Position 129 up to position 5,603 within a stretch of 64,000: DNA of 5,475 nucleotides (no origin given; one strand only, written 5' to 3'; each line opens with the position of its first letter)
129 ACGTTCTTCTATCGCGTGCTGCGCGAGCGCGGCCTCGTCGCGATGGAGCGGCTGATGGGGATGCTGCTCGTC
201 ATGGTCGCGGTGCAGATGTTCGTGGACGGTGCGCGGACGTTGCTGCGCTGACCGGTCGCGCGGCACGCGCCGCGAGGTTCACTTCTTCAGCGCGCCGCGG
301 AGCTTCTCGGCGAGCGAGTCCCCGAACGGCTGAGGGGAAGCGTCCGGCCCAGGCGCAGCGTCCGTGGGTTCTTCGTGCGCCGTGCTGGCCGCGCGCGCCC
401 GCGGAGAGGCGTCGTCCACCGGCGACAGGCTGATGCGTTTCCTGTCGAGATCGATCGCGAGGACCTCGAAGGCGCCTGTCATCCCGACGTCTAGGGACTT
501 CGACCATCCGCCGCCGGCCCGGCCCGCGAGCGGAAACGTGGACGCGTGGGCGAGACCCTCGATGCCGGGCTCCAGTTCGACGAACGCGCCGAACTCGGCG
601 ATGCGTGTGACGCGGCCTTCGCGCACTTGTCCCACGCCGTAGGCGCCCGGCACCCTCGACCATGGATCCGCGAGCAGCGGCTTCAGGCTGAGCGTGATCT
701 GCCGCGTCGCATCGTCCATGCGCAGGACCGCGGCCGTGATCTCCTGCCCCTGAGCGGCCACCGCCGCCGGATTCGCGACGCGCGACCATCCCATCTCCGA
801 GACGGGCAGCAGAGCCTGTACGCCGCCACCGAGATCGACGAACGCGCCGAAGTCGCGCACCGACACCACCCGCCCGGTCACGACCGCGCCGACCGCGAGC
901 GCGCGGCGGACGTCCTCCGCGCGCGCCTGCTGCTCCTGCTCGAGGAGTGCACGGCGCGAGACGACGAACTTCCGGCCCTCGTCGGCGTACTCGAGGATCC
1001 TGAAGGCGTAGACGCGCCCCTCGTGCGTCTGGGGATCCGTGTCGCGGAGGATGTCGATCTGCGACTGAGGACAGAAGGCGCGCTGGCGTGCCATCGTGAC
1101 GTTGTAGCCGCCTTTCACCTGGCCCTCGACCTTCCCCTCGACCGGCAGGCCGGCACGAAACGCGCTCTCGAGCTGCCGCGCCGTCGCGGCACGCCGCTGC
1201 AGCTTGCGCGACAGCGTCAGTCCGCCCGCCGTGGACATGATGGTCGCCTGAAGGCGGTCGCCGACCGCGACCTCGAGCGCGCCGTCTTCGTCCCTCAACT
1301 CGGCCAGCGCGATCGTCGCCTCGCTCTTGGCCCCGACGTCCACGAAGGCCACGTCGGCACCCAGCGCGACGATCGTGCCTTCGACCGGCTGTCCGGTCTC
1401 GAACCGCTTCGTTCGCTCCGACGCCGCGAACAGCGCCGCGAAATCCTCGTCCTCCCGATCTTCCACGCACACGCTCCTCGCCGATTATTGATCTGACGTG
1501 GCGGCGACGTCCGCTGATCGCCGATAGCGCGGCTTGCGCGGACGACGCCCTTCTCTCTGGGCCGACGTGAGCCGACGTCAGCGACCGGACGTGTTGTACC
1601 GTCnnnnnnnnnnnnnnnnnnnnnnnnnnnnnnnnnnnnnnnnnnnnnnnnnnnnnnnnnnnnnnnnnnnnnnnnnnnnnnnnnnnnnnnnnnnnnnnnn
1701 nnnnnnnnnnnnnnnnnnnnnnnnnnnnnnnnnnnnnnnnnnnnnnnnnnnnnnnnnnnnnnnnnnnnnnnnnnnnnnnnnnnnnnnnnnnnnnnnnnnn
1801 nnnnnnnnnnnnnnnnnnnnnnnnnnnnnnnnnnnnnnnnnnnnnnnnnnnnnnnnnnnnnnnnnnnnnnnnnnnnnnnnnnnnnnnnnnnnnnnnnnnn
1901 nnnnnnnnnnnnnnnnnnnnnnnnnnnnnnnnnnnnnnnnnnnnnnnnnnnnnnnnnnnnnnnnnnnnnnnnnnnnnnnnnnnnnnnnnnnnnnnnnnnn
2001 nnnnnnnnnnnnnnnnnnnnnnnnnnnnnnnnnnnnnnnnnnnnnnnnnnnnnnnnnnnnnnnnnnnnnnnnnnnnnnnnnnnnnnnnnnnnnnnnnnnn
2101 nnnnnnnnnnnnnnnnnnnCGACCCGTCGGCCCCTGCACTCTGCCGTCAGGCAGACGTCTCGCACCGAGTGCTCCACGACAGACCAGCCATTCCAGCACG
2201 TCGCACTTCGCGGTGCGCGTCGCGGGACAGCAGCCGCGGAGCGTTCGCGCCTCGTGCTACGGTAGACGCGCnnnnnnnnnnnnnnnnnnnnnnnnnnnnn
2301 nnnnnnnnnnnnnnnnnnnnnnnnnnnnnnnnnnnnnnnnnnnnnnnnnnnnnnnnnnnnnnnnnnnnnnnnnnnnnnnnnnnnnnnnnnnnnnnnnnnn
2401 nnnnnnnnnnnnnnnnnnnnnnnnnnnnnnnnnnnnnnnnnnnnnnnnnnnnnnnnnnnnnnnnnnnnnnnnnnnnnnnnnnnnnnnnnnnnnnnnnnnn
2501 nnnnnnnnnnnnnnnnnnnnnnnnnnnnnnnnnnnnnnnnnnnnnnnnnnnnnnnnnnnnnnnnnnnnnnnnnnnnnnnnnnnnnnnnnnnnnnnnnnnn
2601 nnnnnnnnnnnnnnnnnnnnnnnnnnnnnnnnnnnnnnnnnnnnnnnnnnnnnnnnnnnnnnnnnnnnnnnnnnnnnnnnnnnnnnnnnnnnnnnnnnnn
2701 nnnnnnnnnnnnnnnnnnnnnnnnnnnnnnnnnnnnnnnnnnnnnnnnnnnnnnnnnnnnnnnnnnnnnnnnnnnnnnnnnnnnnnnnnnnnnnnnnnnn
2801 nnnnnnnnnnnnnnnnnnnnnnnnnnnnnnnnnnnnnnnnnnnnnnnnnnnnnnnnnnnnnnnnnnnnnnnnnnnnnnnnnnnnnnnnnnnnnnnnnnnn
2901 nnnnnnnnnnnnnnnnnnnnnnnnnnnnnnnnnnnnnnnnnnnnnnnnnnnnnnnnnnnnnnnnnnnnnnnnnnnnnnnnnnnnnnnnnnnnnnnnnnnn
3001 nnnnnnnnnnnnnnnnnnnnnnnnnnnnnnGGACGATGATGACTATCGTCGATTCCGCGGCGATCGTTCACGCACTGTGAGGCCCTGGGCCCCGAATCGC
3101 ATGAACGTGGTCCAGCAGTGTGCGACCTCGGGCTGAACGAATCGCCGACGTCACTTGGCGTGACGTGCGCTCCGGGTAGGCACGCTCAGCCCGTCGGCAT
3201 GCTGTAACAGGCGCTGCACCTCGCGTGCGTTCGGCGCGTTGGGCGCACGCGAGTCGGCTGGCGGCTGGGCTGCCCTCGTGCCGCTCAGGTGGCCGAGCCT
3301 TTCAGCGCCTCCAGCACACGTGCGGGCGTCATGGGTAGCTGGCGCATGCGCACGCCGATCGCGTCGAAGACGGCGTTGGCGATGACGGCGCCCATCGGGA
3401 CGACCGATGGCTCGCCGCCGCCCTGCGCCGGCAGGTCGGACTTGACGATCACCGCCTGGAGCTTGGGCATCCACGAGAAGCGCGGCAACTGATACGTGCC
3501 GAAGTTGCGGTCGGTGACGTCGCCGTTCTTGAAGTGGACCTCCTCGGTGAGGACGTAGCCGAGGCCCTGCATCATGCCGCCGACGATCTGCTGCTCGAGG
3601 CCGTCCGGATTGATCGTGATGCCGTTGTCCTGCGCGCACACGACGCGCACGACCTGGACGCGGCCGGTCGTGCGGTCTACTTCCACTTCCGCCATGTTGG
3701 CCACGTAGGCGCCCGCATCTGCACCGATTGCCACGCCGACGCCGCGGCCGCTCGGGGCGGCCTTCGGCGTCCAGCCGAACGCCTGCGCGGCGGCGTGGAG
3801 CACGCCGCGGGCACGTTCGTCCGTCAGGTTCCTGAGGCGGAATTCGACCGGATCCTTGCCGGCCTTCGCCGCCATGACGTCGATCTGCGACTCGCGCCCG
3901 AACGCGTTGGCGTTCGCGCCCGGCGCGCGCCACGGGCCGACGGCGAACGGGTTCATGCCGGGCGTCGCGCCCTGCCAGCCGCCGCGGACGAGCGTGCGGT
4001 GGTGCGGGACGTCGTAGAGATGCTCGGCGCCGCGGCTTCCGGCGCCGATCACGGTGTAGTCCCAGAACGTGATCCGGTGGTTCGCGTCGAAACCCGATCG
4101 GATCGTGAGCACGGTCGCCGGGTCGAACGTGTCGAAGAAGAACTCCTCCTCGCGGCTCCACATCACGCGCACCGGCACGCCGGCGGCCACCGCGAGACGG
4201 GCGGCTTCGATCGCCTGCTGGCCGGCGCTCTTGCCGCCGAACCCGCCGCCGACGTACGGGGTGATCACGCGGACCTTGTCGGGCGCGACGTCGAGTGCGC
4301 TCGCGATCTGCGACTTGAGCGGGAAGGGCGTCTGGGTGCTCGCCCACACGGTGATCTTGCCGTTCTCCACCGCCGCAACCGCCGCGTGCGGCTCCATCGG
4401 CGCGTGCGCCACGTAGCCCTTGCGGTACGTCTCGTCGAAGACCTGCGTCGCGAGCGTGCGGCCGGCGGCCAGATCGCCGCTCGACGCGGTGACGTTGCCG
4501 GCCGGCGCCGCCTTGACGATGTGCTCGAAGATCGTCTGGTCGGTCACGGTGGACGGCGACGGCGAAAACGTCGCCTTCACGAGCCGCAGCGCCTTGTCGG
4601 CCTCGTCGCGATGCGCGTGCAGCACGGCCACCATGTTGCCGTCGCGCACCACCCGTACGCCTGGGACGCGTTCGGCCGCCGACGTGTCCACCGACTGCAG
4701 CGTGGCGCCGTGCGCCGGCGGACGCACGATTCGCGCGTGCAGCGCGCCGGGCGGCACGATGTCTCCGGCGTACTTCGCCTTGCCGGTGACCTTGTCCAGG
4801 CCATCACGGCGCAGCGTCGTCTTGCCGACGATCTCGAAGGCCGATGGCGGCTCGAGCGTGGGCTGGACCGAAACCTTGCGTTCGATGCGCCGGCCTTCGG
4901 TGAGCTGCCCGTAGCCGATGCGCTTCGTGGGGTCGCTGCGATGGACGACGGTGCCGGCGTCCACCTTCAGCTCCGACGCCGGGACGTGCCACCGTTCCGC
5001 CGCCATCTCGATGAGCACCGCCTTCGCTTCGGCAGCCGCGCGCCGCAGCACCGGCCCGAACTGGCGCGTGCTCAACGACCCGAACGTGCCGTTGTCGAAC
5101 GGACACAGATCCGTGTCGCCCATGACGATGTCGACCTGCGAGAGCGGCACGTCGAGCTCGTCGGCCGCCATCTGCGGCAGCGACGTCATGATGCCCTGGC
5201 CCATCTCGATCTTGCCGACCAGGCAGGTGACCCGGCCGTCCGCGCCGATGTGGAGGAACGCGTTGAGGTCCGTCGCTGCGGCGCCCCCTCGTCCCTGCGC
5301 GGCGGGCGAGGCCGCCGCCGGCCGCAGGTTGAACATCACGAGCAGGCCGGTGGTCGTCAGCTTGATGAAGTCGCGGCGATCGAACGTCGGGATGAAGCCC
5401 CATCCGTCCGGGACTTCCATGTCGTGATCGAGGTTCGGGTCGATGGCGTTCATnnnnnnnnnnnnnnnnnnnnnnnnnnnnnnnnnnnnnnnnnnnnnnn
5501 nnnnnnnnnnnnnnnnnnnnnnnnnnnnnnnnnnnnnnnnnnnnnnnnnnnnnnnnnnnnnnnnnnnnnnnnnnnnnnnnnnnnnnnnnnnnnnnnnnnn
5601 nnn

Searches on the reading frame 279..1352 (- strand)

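Call 23: search_protein_families(library=pfam, proteins=[window:279-1352:-], max_evalue=0.0001)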
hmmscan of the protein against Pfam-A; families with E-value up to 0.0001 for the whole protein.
window:279-1352:- (357 aa): 3 families
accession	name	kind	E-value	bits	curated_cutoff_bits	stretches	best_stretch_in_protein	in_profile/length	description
PF00575.29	S1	-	5.5e-38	129.6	22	2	153-224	3-74/74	S1 RNA binding domain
PF23459.1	S1_RRP5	-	1.6e-10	41.8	27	1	155-223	4-72/72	RRP5 S1 domain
PF13509.12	S1_2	-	2e-06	28.3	21.8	0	154-187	1-34/61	S1 domain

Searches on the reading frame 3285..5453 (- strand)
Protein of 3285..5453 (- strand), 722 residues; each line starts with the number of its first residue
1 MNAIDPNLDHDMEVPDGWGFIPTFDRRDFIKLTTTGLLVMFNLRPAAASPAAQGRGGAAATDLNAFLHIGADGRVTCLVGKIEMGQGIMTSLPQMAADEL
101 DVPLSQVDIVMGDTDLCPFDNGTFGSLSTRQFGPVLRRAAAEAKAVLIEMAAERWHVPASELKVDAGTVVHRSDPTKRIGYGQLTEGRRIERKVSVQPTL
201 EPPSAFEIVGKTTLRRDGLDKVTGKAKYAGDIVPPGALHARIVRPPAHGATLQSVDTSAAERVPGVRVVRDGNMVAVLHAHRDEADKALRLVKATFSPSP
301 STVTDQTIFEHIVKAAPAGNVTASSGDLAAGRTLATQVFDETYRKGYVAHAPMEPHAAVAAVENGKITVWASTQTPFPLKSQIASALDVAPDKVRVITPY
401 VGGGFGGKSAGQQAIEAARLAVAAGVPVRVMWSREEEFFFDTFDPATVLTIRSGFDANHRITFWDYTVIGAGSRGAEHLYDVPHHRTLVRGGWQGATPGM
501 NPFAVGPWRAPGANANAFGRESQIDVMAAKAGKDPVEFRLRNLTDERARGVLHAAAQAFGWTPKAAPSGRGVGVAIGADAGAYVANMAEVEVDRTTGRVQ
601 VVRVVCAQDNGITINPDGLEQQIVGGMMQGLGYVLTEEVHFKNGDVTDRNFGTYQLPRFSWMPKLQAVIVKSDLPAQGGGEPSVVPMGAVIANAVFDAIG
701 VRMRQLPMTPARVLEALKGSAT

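Call 22: search_protein_families(library=pfam, proteins=[window:3285-5453:-], max_evalue=0.0001)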
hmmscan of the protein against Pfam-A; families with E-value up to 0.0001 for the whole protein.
window:3285-5453:- (722 aa): 3 families
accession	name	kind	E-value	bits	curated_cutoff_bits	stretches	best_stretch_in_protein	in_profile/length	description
PF20256.3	MoCoBD_2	-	2.2e-52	178.8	27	2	63-186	48-168/283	Molybdopterin cofactor-binding domain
PF02738.23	MoCoBD_1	-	1.9e-43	148.7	27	1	320-543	9-244/244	Molybdopterin cofactor-binding domain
PF01315.27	Ald_Xan_dh_C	-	1.4e-07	32.2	31.3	1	223-269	1-47/110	Aldehyde oxidase and xanthine dehydrogenase, a/b hammerhead domain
